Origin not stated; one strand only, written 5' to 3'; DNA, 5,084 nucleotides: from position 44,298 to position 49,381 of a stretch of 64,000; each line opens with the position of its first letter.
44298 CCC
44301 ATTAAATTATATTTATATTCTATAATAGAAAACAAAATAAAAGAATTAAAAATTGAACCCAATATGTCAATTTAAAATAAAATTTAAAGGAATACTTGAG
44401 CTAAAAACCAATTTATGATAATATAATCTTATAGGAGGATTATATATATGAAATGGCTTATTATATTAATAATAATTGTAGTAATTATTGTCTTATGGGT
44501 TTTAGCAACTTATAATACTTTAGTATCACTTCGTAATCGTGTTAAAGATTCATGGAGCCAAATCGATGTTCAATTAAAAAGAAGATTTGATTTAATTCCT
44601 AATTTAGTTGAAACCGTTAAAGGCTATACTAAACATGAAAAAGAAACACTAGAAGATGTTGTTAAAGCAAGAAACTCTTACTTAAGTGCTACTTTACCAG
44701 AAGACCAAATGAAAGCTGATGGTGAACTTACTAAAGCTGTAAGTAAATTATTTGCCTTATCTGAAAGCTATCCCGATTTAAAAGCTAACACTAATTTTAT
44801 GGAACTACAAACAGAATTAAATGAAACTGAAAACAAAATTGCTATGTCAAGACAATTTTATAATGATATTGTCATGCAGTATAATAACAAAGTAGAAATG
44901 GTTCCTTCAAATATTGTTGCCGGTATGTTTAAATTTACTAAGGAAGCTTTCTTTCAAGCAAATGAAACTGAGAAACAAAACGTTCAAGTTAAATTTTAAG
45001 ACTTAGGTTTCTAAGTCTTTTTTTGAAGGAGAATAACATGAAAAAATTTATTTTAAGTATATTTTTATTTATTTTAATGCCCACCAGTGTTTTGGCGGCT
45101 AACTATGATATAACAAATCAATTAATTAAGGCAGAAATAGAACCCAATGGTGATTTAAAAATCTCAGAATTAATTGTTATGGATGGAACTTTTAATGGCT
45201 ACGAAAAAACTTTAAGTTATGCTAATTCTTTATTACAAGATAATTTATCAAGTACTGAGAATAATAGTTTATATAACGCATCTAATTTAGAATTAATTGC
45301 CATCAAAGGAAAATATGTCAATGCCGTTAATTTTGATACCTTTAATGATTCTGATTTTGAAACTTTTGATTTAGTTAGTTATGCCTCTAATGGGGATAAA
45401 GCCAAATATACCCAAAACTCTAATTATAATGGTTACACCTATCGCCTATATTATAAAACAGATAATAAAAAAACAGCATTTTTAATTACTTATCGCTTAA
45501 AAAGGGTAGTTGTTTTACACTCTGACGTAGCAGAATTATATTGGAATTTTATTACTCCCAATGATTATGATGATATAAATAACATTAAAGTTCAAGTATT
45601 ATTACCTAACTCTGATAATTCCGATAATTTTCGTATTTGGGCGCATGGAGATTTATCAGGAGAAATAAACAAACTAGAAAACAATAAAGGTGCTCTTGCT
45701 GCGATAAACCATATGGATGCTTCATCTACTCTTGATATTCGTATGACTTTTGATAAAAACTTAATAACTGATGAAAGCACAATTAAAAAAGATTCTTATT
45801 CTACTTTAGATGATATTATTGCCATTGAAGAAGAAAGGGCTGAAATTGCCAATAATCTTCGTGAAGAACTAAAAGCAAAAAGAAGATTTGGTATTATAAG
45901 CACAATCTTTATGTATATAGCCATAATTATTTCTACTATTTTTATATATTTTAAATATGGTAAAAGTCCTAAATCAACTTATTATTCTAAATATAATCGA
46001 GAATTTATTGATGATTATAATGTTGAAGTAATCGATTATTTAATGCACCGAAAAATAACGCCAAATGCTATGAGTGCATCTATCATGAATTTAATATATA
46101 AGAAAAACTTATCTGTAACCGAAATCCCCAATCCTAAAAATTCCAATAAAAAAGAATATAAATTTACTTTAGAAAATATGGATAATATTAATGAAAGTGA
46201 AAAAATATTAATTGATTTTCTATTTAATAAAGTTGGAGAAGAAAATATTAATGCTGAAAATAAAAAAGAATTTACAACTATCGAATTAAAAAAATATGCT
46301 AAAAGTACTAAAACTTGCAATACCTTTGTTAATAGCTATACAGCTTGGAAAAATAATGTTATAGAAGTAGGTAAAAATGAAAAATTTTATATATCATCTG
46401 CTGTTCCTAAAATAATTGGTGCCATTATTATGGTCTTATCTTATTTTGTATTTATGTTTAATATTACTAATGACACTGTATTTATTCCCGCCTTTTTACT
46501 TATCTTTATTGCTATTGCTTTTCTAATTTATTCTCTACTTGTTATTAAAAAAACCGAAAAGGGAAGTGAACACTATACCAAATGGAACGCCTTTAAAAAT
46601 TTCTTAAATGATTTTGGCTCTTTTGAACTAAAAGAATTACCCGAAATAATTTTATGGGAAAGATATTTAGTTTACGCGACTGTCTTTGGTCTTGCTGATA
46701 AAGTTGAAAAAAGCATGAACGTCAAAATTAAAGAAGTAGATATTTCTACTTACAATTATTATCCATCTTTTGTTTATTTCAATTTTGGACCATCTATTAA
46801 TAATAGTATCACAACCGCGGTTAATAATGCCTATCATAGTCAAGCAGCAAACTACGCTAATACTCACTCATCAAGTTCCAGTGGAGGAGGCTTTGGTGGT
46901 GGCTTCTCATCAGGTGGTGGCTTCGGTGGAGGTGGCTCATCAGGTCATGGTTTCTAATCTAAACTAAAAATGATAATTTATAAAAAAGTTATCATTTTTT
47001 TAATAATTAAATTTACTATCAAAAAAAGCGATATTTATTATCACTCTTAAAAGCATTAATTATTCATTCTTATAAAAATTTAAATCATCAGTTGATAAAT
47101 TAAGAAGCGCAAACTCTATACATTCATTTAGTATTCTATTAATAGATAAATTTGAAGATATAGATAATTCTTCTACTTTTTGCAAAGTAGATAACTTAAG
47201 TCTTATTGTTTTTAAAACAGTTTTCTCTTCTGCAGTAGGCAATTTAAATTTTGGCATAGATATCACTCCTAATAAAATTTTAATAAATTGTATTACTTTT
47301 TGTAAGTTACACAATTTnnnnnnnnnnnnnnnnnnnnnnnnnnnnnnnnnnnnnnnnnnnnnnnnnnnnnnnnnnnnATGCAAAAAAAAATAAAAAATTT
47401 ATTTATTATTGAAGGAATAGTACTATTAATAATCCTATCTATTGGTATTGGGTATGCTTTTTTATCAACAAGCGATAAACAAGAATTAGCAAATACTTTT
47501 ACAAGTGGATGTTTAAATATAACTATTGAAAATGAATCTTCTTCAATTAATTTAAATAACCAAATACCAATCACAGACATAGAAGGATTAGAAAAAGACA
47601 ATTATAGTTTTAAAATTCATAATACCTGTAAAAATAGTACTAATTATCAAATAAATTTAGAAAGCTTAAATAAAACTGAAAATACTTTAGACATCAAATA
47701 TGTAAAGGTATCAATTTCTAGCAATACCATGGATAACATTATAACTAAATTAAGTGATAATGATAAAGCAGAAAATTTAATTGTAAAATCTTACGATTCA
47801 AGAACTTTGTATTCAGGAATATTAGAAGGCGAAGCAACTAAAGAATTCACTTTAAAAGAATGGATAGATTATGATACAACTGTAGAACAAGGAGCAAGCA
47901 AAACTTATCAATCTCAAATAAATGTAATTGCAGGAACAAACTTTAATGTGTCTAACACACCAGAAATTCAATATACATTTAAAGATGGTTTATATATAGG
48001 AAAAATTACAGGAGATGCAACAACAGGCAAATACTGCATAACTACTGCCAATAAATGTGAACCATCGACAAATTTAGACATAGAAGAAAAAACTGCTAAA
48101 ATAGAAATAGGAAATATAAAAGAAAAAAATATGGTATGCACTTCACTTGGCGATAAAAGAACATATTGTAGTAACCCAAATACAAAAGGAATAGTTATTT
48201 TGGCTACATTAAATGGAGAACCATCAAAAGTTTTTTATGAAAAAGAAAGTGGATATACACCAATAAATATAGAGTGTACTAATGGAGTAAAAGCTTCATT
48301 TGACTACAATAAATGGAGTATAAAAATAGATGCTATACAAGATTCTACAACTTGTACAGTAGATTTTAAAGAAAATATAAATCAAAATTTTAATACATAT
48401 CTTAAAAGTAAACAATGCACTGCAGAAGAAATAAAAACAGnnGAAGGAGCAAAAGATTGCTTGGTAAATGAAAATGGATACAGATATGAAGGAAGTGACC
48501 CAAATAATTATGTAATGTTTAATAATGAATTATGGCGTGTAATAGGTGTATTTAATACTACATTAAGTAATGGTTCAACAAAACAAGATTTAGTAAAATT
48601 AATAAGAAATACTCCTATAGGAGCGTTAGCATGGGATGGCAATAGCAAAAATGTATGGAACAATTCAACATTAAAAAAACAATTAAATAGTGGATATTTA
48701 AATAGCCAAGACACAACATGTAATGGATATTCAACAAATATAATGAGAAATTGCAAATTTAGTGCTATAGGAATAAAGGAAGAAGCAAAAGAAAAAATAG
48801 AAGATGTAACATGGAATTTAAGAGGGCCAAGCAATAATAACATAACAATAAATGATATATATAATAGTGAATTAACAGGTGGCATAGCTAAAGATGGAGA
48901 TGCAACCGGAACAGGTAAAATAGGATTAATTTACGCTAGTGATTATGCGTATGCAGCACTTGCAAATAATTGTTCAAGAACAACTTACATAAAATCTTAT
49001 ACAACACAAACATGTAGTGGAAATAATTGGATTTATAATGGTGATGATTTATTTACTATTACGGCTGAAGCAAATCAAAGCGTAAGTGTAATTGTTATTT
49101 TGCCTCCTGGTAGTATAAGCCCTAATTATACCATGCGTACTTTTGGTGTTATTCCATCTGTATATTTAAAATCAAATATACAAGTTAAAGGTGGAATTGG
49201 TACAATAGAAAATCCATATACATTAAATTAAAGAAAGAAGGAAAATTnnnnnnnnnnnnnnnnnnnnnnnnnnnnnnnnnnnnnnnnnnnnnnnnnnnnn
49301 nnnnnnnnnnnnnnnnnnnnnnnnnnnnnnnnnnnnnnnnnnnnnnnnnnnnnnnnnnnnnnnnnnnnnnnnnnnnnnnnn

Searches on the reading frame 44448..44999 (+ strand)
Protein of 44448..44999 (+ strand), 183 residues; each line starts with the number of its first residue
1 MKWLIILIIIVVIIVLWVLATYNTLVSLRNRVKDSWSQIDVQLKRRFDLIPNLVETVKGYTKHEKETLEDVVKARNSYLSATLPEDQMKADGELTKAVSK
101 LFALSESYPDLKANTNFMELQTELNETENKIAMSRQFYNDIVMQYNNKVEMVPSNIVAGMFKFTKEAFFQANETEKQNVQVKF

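Call 26: search_protein_families(library=pfam, proteins=[window:44448-44999:+], max_evalue=0.01)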
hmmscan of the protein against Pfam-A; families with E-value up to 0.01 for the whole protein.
window:44448-44999:+ (183 aa): 3 families
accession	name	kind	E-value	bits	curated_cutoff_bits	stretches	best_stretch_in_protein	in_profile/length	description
PF04011.17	LemA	-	5.7e-63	211.6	26.2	1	35-183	1-149/149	LemA family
PF03961.19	FapA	-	0.0017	18.4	31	1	52-165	153-269/272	Flagellar Assembly Protein A beta solenoid domain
PF25474.1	TPR_TmcB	-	0.0085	16.5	27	0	22-89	56-123/125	TmcB, TPR repeats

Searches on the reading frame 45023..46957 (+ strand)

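Call 26: search_protein_families(library=pfam, proteins=[window:45023-46957:+], max_evalue=0.01)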
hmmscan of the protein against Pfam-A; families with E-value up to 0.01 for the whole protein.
window:45023-46957:+ (644 aa): 2 families
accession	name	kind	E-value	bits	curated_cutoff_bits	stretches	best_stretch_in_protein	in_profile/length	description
PF20990.2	DUF2207_C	-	8.6e-46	157.1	33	1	323-565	3-247/247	Predicted membrane protein (DUF2207) C-terminal domain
PF09972.14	DUF2207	-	1.2e-19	71.6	24.4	1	30-243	2-172/172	Predicted membrane protein (DUF2207) N-terminal domain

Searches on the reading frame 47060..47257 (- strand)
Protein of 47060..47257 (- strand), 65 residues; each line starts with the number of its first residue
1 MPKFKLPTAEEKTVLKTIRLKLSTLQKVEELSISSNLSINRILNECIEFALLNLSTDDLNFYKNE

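Call 26: search_protein_families(library=pfam, proteins=[window:47060-47257:-], max_evalue=0.01)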
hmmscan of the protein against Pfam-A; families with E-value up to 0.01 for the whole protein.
window:47060-47257:- (65 aa): 0 families

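Call 51: search_protein_families(library=phrogs, proteins=[window:47060-47257:-], max_evalue=0.01)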
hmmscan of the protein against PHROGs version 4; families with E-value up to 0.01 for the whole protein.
window:47060-47257:- (65 aa): 1 family
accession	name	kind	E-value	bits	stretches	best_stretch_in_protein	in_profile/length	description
phrog_5118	-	unknown function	0.0018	19.1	1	10-56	13-59/67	-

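Call 52: search_protein_families(library=padloc, proteins=[window:47060-47257:-], max_evalue=0.01)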
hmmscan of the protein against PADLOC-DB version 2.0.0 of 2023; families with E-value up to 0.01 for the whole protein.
window:47060-47257:- (65 aa): 0 families

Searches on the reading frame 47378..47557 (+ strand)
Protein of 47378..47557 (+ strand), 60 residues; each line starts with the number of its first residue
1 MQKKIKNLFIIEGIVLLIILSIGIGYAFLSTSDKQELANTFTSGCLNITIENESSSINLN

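Call 42: search_protein_families(library=ncbifam, proteins=[window:47378-47557:+], max_evalue=10)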
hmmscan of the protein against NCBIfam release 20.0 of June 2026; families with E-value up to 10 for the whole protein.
window:47378-47557:+ (60 aa): 3 families
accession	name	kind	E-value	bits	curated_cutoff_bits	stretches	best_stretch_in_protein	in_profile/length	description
NF049997.1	LiaG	equivalog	0.00093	18.5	285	1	1-59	1-60/286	LiaG family protein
NF052278.1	AFWIR_fam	exception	0.012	15.8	60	1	5-42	47-86/96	AFWIR motif membrane protein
NF004285.1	PRK05696.1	equivalog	0.015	15.1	179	1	3-39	15-52/171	flagellar basal body-associated protein FliL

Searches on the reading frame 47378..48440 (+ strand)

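Call 42: search_protein_families(library=ncbifam, proteins=[window:47378-48440:+], max_evalue=10)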
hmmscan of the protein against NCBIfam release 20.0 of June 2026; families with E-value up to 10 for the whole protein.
window:47378-48440:+ (354 aa): 4 families
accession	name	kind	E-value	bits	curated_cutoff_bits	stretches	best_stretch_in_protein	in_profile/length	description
TIGR00046.1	TIGR00046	subfamily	0.016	14.5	41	1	71-125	43-97/240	RsmE family RNA methyltransferase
NF049997.1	LiaG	equivalog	0.023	13.9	285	1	1-59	1-60/286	LiaG family protein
NF047814.1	LIC20211_lipo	equivalog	0.06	13.5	130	1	99-143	31-76/95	LIC20211 family lipoprotein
NF038143.1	HYxxLL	subfamily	0.14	12.1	50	1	72-126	127-182/197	NF038143 family protein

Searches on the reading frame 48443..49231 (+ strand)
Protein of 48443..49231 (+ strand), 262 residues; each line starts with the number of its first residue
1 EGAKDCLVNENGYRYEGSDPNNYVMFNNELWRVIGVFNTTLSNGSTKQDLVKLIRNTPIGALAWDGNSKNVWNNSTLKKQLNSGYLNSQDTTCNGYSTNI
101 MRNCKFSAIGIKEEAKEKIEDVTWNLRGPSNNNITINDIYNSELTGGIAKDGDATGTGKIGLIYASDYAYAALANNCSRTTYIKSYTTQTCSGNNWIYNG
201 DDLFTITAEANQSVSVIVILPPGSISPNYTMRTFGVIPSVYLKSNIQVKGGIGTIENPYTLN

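Call 9: search_protein_families(library=pfam, proteins=[window:48443-49231:+], max_evalue=10)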
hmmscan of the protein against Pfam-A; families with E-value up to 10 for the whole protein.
window:48443-49231:+ (262 aa): 1 family
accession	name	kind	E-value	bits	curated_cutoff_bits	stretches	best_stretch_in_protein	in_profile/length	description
PF02030.20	Lipoprotein_8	-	0.24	10.6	20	1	93-155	218-275/493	Hypothetical lipoprotein (MG045 family)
